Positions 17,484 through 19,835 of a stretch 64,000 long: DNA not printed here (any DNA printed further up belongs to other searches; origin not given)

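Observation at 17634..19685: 683-aa pilin-like protein fused to Ig-like domains and a six-repeat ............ propeller: candidate pilus-tip adhesin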

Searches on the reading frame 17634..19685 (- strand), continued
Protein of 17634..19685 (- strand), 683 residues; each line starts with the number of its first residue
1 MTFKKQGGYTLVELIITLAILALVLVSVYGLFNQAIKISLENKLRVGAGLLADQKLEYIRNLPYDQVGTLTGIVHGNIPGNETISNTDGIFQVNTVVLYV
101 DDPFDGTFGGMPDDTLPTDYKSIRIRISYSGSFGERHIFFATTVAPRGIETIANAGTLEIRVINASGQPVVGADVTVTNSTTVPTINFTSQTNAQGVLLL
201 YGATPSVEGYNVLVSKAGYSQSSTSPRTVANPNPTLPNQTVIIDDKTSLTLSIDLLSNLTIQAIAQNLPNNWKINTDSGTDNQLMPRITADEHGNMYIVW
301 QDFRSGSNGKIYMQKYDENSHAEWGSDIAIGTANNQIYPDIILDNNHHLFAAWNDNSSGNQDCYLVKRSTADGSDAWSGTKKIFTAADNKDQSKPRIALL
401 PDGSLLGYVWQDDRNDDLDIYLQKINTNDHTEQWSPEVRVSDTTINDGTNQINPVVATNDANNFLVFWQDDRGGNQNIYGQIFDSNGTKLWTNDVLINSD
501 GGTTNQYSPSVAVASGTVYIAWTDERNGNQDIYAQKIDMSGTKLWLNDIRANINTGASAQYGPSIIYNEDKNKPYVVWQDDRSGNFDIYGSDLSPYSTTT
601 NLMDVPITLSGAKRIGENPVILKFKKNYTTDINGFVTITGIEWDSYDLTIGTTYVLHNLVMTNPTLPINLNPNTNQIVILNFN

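Call 27: fold_search(model_id=the predicted structure, library=pdb)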
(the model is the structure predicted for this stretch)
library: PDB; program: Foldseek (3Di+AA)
matches with E <= 10: 1429; with E <= 0.001: 320
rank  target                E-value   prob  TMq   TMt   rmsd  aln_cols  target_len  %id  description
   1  7roo                  1.2e-10  1.00  0.32  0.34  23.1       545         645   12  Crystal structure of Friedel-Crafts alkylating enzyme CylK from Cylindospermum licheniforme with bromide (released 2022-03-23)
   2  2w38                  1.9e-10  1.00  0.35  0.54   9.3       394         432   11  Crystal structure of the pseudaminidase from Pseudomonas aeruginosa (released 2008-12-23)
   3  5mul                  8.2e-10  1.00  0.33  0.54  19.2       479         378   11  Glycoside Hydrolase BT3686 bound to Glucuronic Acid (released 2017-04-26)
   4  3h6j                  9.9e-10  1.00  0.37  0.55   8.9       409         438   10  Crystal structure of a putative neuraminidase from Pseudomonas aeruginosa (released 2009-05-12)
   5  7fh6                  1.1e-09  1.00  0.34  0.35  10.8       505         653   13  Friedel-Crafts alkylation enzyme CylK (released 2022-02-16)
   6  5muk                  1.3e-09  1.00  0.32  0.53   6.7       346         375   12  Glycoside Hydrolase BT3686 (released 2017-04-26)
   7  7fh7                  1.5e-09  1.00  0.34  0.35  22.6       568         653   13  Friedel-Crafts alkylation enzyme CylK mutant Y37F (released 2022-02-16)
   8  9db6_A                6.0e-09  1.00  0.36  0.46  16.2       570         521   11  Sialidase682 co-crystallized with inhibitor DANA (released 2025-07-02)
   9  7esn_A                7.3e-09  1.00  0.32  0.47   7.3       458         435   12  Crystal structure of a L-rhamnose-alpha-1,4-D-glucuronate lyase from Fusarium oxysporum 12S, H105F Rha-GlcA complex (released 2021-08-04)
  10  5mum                  7.7e-09  1.00  0.32  0.51   8.4       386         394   14  Glycoside Hydrolase BACINT_00347 (released 2017-04-26)
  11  5mvh                  9.4e-09  1.00  0.33  0.52  11.8       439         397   12  Glycoside Hydrolase BACCELL_00856 (released 2017-04-26)
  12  7esl                  1.0e-08  1.00  0.31  0.47   6.6       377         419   14  Crystal structure of a L-rhamnose-alpha-1,4-D-glucuronate lyase from Fusarium oxysporum 12S, N247A N-glycan free form (released 2021-08-04)
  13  7lbu                  1.3e-08  1.00  0.35  0.59   5.9       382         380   10  Crystal structure of the Propionibacterium acnes surface sialidase (released 2021-12-08)
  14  4irt                  1.7e-08  1.00  0.33  0.52   6.0       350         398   14  Crystal structure of a putative neuraminidase (BACOVA_03493) from Bacteroides ovatus ATCC 8483 at 1.74 A resolution (released 2013-03-13)
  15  1eur                  2.6e-08  1.00  0.36  0.63   4.9       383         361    9  SIALIDASE (released 1997-01-11)
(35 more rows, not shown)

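Call 33: find_encoding_contigs(protein=P0002, flank=8000, max_places=2)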
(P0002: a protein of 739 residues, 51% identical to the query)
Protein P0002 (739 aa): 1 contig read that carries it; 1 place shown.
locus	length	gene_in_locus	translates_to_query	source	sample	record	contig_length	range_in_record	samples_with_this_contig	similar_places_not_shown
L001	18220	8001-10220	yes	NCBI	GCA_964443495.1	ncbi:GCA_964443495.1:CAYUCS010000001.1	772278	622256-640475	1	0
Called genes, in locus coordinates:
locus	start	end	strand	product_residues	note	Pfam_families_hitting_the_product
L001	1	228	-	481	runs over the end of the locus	PF01225:Mur_ligase, PF08245:Mur_ligase_M, PF02875:Mur_ligase_C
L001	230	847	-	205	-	PF00300:His_Phos_1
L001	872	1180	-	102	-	-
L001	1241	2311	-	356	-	PF03033:Glyco_transf_28, PF04101:Glyco_tran_28_C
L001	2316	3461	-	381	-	PF01098:FTSW_RODA_SPOVE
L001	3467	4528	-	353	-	PF10555:MraY_sig1 (faint), PF00953:Glycos_transf_4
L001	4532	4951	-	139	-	-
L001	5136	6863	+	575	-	PF05157:MshEN, PF00437:T2SSE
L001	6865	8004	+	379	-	PF00482:T2SSF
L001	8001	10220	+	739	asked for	PF07963:N_methyl (faint), PF13620:CarboxypepD_reg (weak)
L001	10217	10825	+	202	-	PF07963:N_methyl (weak)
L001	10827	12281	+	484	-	-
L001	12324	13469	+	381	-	PF11104:PilM_2, PF14450:FtsA, PF06723:MreB_Mbl (weak)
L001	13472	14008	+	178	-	PF05137:PilN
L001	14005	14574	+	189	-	PF04350:PilO, PF10741:T2SSM_b (weak)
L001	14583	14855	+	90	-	-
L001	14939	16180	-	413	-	PF00266:Aminotran_5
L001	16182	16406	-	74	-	PF01106:NifU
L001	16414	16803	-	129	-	PF01592:NifU_N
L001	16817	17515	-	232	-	PF18884:TSP3_bac, PF03734:YkuD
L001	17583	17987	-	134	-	PF02082:Rrf2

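Call 34: find_encoding_contigs(protein=P0079, flank=8000, max_places=2)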
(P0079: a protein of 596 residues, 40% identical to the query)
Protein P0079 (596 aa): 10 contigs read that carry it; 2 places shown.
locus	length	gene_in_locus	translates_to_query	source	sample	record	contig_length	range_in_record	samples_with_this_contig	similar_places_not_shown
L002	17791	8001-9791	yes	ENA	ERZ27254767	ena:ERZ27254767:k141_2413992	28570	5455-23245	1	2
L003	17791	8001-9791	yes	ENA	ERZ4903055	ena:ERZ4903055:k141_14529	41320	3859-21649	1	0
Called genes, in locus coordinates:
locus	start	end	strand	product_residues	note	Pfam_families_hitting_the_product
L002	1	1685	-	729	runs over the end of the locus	PF17191:RecG_wedge, PF01336:tRNA_anti-codon (weak), PF00270:DEAD, PF04851:ResIII, PF00271:Helicase_C, PF19833:RecG_dom3_C (weak)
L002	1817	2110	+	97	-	-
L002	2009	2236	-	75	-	-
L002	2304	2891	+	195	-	PF20803:PaaX_M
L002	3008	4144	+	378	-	PF00390:malic, PF03949:Malic_M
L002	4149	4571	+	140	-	-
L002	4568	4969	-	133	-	PF07681:DoxX (weak)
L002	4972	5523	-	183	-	-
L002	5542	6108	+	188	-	PF04011:LemA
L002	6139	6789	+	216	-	PF00990:GGDEF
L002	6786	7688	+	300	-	PF07690:MFS_1 (faint), PF01435:Peptidase_M48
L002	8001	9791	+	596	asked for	PF07963:N_methyl (weak), PF17802:SpaA (faint), PF13620:CarboxypepD_reg (weak), PF13715:CarbopepD_reg_2 (faint)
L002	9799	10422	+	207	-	-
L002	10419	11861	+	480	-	-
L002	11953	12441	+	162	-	-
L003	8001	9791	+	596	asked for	PF07963:N_methyl (weak), PF17802:SpaA (faint), PF13620:CarboxypepD_reg (weak), PF13715:CarbopepD_reg_2 (faint)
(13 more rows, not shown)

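Call 47: find_related_loci(query=A2, collection=genome_contigs, flank=7000)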
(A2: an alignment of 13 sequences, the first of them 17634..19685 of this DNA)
Query A2 (683 aa) in genome_contigs; peptide patterns used: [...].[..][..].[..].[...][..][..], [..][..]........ (x = any residue, [..] = any of these).
233 stretches matched a pattern; 154 encode a relative of the query (tblastn E <= 1e-3); the best 80 are kept; 77 distinct loci.
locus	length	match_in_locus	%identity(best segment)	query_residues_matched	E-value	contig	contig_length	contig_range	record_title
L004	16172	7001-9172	51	1-674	0e+0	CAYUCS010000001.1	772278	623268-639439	MAG TPA_asm: uncultured Gammaproteobacteria bacterium isolate binchicken_co269_189 genome assembly, contig: NODE_1_lengt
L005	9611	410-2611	46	3-680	0e+0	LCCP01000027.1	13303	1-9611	MAG: Parcubacteria group bacterium GW2011_GWC2_42_12 UU95_C0027, whole genome shotgun sequence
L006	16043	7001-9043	50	5-680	0e+0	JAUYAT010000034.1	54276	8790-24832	MAG: bacterium isolate C19_concoct.bin.47 C19_k141_59445, whole genome shotgun sequence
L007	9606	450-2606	47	4-674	0e+0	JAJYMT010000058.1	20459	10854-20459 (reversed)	MAG: bacterium isolate DBS2-4.bin161 NODE_4547_length_20459_cov_1.25787, whole genome shotgun sequence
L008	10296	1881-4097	44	1-680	0e+0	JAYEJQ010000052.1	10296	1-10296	MAG: Patescibacteria group bacterium isolate MAG159 MAG159_52, whole genome shotgun sequence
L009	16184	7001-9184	44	4-674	0e+0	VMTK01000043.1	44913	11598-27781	MAG: Candidatus Falkowbacteria bacterium isolate S3_17 k141_63889, whole genome shotgun sequence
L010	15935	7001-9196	41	8-680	2e-166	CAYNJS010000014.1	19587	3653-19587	MAG TPA_asm: uncultured Gammaproteobacteria bacterium isolate SRP167671_co2_162 genome assembly, contig: NODE_3702_lengt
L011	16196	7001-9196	38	2-674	3e-153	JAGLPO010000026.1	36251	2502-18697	MAG: Candidatus Parcubacteria bacterium isolate RS_8_12 ROV157_8.bin.12.fa_26, whole genome shotgun sequence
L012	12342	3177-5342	38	8-680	7e-150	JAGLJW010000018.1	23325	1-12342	MAG: Candidatus Parcubacteria bacterium isolate RS_3_8 ROV157_3.bin.8.fa_18, whole genome shotgun sequence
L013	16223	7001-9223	37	1-680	7e-147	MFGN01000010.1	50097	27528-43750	MAG: Candidatus Falkowbacteria bacterium RIFOXYD12_FULL_34_57 rifoxyd3_full_scaffold_175, whole genome shotgun sequence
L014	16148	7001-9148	37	5-682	1e-144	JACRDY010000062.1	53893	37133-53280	MAG: Candidatus Falkowbacteria bacterium isolate NC_groundwater_1685_Pr3_B-0.1um_51_16 SR-2_scaffold_141_3652083, whole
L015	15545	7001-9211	45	1-680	0e+0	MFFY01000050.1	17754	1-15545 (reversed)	MAG: Candidatus Falkowbacteria bacterium RIFCSPLOWO2_12_FULL_45_13 rifcsplowo2_12_scaffold_6348, whole genome shotgun se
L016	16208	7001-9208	33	6-681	7e-114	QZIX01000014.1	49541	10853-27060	MAG: Candidatus Parcubacteria bacterium isolate SURF_54 contig-100_951_length_49541_read_count_450497, whole genome shot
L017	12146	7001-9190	32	3-683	4e-112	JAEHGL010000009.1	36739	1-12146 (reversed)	Candidatus Komeilibacteria bacterium S5_K13 S5_K13__9, whole genome shotgun sequence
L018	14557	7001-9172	32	5-683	2e-109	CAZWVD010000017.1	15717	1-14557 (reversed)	MAG TPA_asm: uncultured Gammaproteobacteria bacterium isolate SRP170004_co1_469 genome assembly, contig: NODE_5846_lengt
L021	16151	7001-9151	30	1-680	3e-73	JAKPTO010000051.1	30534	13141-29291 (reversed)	MAG: bacterium isolate USPA_maxbin.021 k141_30152, whole genome shotgun sequence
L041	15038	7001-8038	36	4-470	1e-56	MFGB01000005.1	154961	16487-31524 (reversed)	MAG: Candidatus Falkowbacteria bacterium RIFOXYA2_FULL_47_19 rifoxya2_full_scaffold_187, whole genome shotgun sequence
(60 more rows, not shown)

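Call 54: search_protein_families(library=pfam, proteins=[L041:6977-11041:+, P0079, P0112, P0062], max_evalue=0.01)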
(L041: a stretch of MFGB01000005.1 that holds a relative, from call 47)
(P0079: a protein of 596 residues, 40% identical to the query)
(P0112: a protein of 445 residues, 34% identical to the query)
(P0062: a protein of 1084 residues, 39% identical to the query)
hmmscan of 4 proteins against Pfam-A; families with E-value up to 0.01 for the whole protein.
L041:6977-11041:+ (1354 aa): 2 families
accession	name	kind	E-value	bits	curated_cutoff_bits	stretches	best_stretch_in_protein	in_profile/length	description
PF07963.17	N_methyl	-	2.7e-06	27.1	21.2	1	10-34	3-27/27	Prokaryotic N-terminal methylation motif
PF13620.12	CarboxypepD_reg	-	0.00045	21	32.3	1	165-225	5-64/82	Carboxypeptidase regulatory-like domain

P0079 (596 aa): 5 families
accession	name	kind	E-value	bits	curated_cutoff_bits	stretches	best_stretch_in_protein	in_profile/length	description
PF13620.12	CarboxypepD_reg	-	2.4e-15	57.1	32.3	2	162-225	5-64/82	Carboxypeptidase regulatory-like domain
PF13715.12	CarbopepD_reg_2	-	2e-07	31.4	32.2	0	162-228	4-63/88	CarboxypepD_reg-like domain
PF07963.17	N_methyl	-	1.9e-06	27.6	21.2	1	5-30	2-27/27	Prokaryotic N-terminal methylation motif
PF17802.7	SpaA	-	1.3e-05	25.7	23.1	0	165-225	9-70/91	Prealbumin-like fold domain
PF10577.15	FAM171A1-2-B_N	-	0.0079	15.9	31.2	0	161-223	5-65/254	FAM171A1/A2/B, N-terminal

P0112 (445 aa): 4 families
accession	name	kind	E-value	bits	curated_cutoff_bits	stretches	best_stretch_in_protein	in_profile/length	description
PF13620.12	CarboxypepD_reg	-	2e-14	54.1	32.3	2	362-429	4-65/82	Carboxypeptidase regulatory-like domain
PF07963.17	N_methyl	-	3.4e-06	26.8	21.2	1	7-32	2-27/27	Prokaryotic N-terminal methylation motif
PF17802.7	SpaA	-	2.2e-05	25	23.1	0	262-329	2-67/91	Prealbumin-like fold domain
PF02369.22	Big_1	-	0.0015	19.1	34.9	0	359-393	20-52/93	Bacterial Ig-like domain (group 1)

P0062 (1084 aa): 3 families
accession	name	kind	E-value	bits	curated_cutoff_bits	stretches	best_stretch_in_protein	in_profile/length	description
PF13620.12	CarboxypepD_reg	-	3.4e-07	30.9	32.3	1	163-224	6-63/82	Carboxypeptidase regulatory-like domain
PF15892.11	BNR_4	-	0.00098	19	27.3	0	326-438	72-188/272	BNR repeat-containing family member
PF07963.17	N_methyl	-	0.0024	17.8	21.2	1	6-30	2-26/27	Prokaryotic N-terminal methylation motif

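Call 59: search_protein_representatives(alignment_id=A1)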
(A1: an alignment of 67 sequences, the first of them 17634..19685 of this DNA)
Query: 67 sequences, 737 profile positions. Proteins with E-value up to 0.001 (for the whole library): 81262; up to 1e-10: 38364; up to 1e-30: 11898. The best 150 are listed.
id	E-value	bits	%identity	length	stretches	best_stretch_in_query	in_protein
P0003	0.0e+00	1061.4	-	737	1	1-736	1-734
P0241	3.2e-298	1007.5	-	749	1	6-737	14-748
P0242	2.0e-288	975.1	-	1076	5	393-639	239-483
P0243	5.5e-286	967.1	-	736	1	5-737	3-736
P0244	7.1e-286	966.7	-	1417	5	282-612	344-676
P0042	1.2e-277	939.5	-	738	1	1-737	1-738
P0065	1.7e-276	935.7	-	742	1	4-737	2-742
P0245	9.9e-275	929.8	-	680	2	4-592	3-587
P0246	2.9e-274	928.3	-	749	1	6-737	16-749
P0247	1.6e-265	899.4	-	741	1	3-736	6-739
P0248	1.4e-261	886.3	-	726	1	7-737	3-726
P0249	9.7e-260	880.3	-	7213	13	258-648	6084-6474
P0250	1.3e-257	873.2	-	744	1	3-737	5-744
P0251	1.4e-255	866.5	-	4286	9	392-648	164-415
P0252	4.3e-252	855.0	-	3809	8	273-635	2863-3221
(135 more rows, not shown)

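Call 69: predict_structure(alignment_id=A3)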
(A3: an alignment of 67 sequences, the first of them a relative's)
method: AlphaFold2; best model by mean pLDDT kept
length: 739 residues; sequences in the alignment: 67
mean_pLDDT: 90.1   pTM: 0.73
mean pLDDT of the five models: 90.1, 89.6, 89.4, 89.3, 88.7
residues with pLDDT >= 90: 531; 70-90: 169; 50-70: 25; < 50: 14
segments of 3 or more residues with pLDDT < 50: 1-10, 110-112
pLDDT, mean of each block of 10 residues (from residue 1): 41 67 86 89 91 92 86 85 90 89 68 58 90 91 80 77 95 96 90 94 90 96 93 93 88 96 94 85 94 96 89 95 93 92 96 91 93 93 82 91 94 92 95 92 90 95 95 95 95 95 90 94 94 96 95 86 95 96 91 94 89 92 95 94 94 93 95 93 96 95 92 90 94 91
secondary structure, 60 per line:
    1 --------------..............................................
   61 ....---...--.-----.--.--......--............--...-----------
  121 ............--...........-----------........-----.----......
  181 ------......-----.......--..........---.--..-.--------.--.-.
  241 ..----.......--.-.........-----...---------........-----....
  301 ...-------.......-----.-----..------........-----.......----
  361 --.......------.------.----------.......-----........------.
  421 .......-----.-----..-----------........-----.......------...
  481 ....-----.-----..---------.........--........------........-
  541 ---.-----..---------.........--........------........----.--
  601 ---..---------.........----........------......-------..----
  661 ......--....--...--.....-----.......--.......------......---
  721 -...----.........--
elements in order (helices of 4 or more, strands of 3 or more residues): H15-64 E85-90 E93-104 E121-132 E135-145 E157-164 E175-180 E187-192 E198-204 E207-216 E240-242 E247-253 E258-266 E272-274 E284-291 E297-303 E311-317 E337-344 E350-356 E363-369 E394-400 E406-413 E420-427 E452-459 E465-471 E478-484 E507-515 E518-525 E532-539 E561-569 E572-579 E586-593 E615-623 E628-635 E642-647 E661-666 E669-672 E675-677 E680-684 E690-696 E699-705 E712-717 E722-724 E729-737
